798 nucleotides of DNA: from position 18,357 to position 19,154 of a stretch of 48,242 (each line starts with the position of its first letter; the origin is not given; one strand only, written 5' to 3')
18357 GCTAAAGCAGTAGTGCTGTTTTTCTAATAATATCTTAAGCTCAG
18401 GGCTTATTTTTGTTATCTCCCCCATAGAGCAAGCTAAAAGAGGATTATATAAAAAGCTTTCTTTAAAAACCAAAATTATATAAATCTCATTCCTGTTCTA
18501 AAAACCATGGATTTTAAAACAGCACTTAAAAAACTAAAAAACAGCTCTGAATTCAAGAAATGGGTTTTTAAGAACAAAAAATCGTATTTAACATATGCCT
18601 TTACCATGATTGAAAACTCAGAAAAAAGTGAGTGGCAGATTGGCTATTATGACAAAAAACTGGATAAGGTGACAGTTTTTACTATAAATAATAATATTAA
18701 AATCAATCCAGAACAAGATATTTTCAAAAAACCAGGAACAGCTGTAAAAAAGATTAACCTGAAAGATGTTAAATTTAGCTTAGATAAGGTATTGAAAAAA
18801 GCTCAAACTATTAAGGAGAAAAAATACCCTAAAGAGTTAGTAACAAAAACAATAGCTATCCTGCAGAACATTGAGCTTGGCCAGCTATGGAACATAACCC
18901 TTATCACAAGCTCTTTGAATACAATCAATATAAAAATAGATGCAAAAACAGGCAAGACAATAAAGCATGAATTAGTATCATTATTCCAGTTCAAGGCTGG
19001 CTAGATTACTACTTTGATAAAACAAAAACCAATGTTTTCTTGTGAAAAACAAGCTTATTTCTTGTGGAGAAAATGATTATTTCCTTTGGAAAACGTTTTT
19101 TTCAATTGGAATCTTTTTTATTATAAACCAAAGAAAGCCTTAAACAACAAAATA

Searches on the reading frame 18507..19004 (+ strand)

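Call 39: search_protein_families(library=pfam, proteins=[window:18507-19004:+], max_evalue=0.001)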
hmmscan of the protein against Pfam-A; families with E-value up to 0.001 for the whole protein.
window:18507-19004:+ (165 aa): 1 family
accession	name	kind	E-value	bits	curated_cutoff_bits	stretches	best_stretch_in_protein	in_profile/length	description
PF03413.25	PepSY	-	0.00068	20.3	24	0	91-155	3-60/60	Peptidase propeptide and YPEB domain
